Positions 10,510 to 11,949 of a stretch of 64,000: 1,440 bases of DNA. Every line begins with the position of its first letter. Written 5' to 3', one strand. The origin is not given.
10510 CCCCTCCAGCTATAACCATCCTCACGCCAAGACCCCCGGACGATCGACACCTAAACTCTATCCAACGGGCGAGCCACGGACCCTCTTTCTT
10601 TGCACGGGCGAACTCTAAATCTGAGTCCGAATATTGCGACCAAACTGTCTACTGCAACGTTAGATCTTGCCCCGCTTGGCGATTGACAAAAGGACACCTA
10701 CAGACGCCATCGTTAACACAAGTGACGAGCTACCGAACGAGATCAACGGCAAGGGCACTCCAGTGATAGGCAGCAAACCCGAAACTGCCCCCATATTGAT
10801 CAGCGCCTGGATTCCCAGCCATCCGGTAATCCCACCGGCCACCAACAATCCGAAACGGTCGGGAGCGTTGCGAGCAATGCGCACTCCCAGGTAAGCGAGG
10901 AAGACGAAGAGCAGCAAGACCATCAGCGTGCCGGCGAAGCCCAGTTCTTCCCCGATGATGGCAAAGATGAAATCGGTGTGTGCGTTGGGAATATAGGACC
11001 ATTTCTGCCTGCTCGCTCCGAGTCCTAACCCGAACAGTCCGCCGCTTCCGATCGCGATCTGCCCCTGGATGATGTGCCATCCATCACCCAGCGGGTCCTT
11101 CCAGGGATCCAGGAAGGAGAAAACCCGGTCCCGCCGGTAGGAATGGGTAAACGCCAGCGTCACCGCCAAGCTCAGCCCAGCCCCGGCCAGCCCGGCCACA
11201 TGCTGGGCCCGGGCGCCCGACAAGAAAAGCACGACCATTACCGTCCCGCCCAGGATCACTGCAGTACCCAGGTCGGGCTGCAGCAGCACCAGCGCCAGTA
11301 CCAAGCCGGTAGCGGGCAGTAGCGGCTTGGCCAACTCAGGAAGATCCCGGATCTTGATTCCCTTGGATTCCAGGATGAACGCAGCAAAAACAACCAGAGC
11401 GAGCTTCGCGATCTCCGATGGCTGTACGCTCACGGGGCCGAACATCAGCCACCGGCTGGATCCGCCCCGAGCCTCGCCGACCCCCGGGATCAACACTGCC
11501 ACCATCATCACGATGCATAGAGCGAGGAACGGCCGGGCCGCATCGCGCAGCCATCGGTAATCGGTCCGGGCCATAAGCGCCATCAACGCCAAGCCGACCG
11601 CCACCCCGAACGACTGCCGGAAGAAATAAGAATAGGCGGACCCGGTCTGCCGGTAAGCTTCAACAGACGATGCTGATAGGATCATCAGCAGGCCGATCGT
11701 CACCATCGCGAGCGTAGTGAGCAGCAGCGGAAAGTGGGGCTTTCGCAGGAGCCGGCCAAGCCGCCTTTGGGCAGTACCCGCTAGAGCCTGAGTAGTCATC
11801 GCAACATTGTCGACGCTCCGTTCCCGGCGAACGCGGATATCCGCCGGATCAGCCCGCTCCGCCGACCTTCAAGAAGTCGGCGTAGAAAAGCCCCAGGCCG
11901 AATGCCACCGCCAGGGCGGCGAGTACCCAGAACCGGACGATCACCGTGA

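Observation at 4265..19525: Atypical dcw cluster architecture: no murD, no ftsA, murB inserted between murC and ftsQ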

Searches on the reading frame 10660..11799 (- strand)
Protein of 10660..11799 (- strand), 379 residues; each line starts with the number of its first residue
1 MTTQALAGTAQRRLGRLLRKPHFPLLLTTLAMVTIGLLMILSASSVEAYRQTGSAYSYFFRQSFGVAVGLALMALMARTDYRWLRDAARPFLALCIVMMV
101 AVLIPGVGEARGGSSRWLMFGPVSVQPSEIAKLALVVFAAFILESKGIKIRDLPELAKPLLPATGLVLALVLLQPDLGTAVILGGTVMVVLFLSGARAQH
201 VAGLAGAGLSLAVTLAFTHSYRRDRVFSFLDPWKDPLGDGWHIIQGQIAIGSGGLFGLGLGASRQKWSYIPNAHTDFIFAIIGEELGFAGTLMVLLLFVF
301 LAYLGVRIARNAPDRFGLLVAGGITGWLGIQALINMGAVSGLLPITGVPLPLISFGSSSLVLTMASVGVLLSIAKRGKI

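Call 3: search_protein_families(library=ncbifam, proteins=[window:10660-11799:-])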
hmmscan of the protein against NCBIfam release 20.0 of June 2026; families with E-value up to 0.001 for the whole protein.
window:10660-11799:- (379 aa): 6 families
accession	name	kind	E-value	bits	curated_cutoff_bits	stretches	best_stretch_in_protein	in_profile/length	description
TIGR02614.1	ftsW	equivalog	1e-116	390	337.5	1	25-375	4-355/357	putative lipid II flippase FtsW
TIGR02615.1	spoVE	exception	2.6e-109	366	448.8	1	23-374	2-353/354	stage V sporulation protein E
TIGR02210.1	rodA_shape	equivalog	1e-97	327.5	336.7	1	24-376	3-355/357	rod shape-determining protein RodA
NF008042.0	PRK10774.1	equivalog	4.3e-74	249.9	493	1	25-373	39-388/405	cell division protein FtsW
NF008060.0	PRK10794.1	equivalog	1.2e-65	221.9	590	1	34-377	21-363/370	peptidoglycan glycosyltransferase MrdB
NF037961.1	RodA_shape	subfamily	1.4e-40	139.9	150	2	239-362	272-396/415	rod shape-determining protein RodA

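Call 7: find_encoding_contigs(protein=window:10660-11799:-, flank=10000, max_places=6)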
Protein window:10660-11799:- (379 aa): 5 contigs read that carry it; 4 places shown.
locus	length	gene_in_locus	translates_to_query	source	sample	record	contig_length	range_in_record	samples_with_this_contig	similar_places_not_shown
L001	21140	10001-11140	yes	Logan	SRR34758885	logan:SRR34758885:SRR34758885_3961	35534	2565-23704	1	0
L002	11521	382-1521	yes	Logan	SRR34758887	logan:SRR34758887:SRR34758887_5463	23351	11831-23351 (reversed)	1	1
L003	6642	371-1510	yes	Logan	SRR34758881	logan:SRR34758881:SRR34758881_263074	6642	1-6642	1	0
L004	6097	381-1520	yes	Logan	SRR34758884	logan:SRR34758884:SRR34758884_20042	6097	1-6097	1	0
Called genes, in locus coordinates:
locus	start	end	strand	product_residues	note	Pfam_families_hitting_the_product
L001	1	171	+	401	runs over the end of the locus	PF00817:IMS, PF11799:IMS_C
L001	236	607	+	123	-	PF11239:DUF3040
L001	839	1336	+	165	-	PF13411:MerR_1, PF00376:MerR (weak)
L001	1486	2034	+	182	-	PF01844:HNH, PF14279:HNH_5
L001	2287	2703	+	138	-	PF02381:MraZ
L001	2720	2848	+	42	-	-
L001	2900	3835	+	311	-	PF01795:Methyltransf_5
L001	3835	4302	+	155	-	-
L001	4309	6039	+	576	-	PF03717:PBP_dimer, PF21922:PBP_dimer_2 (faint), PF00905:Transpeptidase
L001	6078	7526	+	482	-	PF01225:Mur_ligase (weak), PF08245:Mur_ligase_M, PF02875:Mur_ligase_C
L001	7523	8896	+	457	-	PF08245:Mur_ligase_M, PF02875:Mur_ligase_C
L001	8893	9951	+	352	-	PF10555:MraY_sig1 (weak), PF00953:Glycos_transf_4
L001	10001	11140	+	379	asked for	PF01098:FTSW_RODA_SPOVE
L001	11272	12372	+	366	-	PF03033:Glyco_transf_28, PF13579:Glyco_trans_4_4 (weak), PF04101:Glyco_tran_28_C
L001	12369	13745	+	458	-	PF01225:Mur_ligase, PF21799:MurD-like_N, PF08245:Mur_ligase_M, PF02875:Mur_ligase_C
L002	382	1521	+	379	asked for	PF01098:FTSW_RODA_SPOVE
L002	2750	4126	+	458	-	PF01225:Mur_ligase, PF21799:MurD-like_N, PF08245:Mur_ligase_M, PF02875:Mur_ligase_C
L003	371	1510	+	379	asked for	PF01098:FTSW_RODA_SPOVE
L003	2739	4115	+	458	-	PF01225:Mur_ligase, PF21799:MurD-like_N, PF08245:Mur_ligase_M, PF02875:Mur_ligase_C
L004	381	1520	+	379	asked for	PF01098:FTSW_RODA_SPOVE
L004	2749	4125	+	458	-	PF01225:Mur_ligase, PF21799:MurD-like_N, PF08245:Mur_ligase_M, PF02875:Mur_ligase_C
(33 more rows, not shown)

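Call 19: list_cluster_members(proteins=[window:10660-11799:-, window:5818-6282:-, window:8055-9431:-, window:4265-5653:-])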
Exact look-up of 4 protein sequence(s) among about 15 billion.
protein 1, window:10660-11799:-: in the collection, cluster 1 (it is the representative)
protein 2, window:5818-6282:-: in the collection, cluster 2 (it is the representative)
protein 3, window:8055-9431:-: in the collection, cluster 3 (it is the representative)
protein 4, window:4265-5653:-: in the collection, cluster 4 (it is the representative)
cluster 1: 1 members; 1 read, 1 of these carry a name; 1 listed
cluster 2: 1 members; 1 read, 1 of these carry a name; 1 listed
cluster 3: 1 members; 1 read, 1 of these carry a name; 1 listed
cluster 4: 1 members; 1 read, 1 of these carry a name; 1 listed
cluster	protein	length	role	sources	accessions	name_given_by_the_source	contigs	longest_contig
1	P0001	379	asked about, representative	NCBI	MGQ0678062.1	MAG: putative lipid II flippase FtsW [Actinomycetota bacterium]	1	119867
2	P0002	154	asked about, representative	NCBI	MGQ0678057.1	MAG: hypothetical protein ACT4OM_00095 [Actinomycetota bacterium]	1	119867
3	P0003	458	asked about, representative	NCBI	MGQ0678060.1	MAG: UDP-N-acetylmuramate--L-alanine ligase [Actinomycetota bacterium]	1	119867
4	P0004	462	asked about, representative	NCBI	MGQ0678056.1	MAG: cell division protein FtsZ [Actinomycetota bacterium]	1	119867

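Call 58: predict_structure(alignment_id=A3)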
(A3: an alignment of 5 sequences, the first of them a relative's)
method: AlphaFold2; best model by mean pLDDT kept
length: 154 residues; sequences in the alignment: 5
mean_pLDDT: 51.9   pTM: 0.46
mean pLDDT of the five models: 51.9, 46.8, 45.8, 41.7, 35.1
residues with pLDDT >= 90: 0; 70-90: 17; 50-70: 71; < 50: 66
segments of 3 or more residues with pLDDT < 50: 1-24, 41-60, 110-126
pLDDT, mean of each block of 10 residues (from residue 1): 36 37 51 56 36 33 64 59 72 62 59 33 44 65 71 51
secondary structure, 60 per line:
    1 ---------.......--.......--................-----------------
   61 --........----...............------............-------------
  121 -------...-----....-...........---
elements in order: E10-16 E19-25 H28-43 H63-70 H75-89 H98-107 E128-130 E136-139 H141-151

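Call 60: search_solved_structures(query=A3, max_evalue=10)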
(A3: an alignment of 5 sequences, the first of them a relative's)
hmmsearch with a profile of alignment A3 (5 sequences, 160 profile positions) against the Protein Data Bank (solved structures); distinct sequences matched with E-value up to 10: 1.
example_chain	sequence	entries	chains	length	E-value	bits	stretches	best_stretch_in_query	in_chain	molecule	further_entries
5cwd_A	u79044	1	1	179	0.62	13.5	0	49-90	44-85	Designed helical repeat protein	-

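Call 61: fold_search(model_id=the predicted structure, library=pdb)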
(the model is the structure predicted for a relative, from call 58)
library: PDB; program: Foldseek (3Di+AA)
matches with E <= 10: 106; with E <= 0.001: 0
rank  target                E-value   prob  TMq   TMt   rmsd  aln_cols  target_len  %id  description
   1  8xz5_A                1.2e+00  0.04  0.19  0.12  19.2       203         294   10  SARS-CoV-2 S and moesin complex structure (released 2025-10-08)
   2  9gjp_A                1.5e+00  0.23  0.32  0.40   8.0       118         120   14  OCCM maturation intermediate stalled with an Arginine Finger mutation in Mcm5: Conformer 2 (released 2025-03-05)
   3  8cit_A                1.5e+00  0.04  0.20  0.11  18.0       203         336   10  The FERM domain of human moesin mutant L281R (released 2023-03-01)
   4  8ciu                  1.5e+00  0.04  0.19  0.10  18.8       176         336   13  The FERM domain of human moesin mutant H288A (released 2023-03-01)
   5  8tp3_B                1.7e+00  0.02  0.13  0.12  22.7       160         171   12  H1 hemagglutinin (NC99) in complex with RBS-targeting Fab 1-1-1F05 (released 2023-10-11)
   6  9a88_N                1.8e+00  0.05  0.22  0.17  17.6       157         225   17  Structure of the pre-incision complex in nucleotide excision repair   (released 2024-10-09)
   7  8cir_A                2.0e+00  0.03  0.19  0.10  19.2       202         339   13  The FERM domain of human moesin with a bound peptide identified by phage display (released 2023-03-01)
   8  8cis_A                2.1e+00  0.03  0.19  0.11  19.3       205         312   12  The FERM domain of human moesin with two bound peptides identified by phage display (released 2023-03-01)
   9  4rma_A                2.2e+00  0.03  0.20  0.12  19.2       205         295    9  Crystal structure of the FERM domain of human ezrin (released 2015-12-09)
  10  3rrp_A                2.2e+00  0.02  0.13  0.06  13.6       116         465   16  Crystal structure of fumarate hydratase Fum from Mycobacterium abscessus with malate bound (released 2011-05-11)
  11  2mc3_MODEL_1_A        2.3e+00  0.08  0.24  0.33   9.6       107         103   12  NMR solution structure of the winged-helix domain from MUS81 structure-specific endonuclease (released 2013-09-18)
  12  2o34_A                2.3e+00  0.03  0.14  0.11  13.2       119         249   17  Crystal structure of protein DVU1097 from Desulfovibrio vulgaris Hildenborough, Pfam DUF375 (released 2006-12-12)
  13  5l6l_D                2.6e+00  0.06  0.15  0.24   9.1        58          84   16  Structure of Caulobacter crescentus VapBC1 bound to operator DNA (released 2016-12-28)
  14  6txs_AAA              2.8e+00  0.02  0.18  0.09  18.4       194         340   13  The structure of the FERM domain and helical linker of human moesin bound to a CD44 peptide (released 2020-01-29)
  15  5l6l_H                3.0e+00  0.04  0.12  0.21  10.2        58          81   21  Structure of Caulobacter crescentus VapBC1 bound to operator DNA (released 2016-12-28)
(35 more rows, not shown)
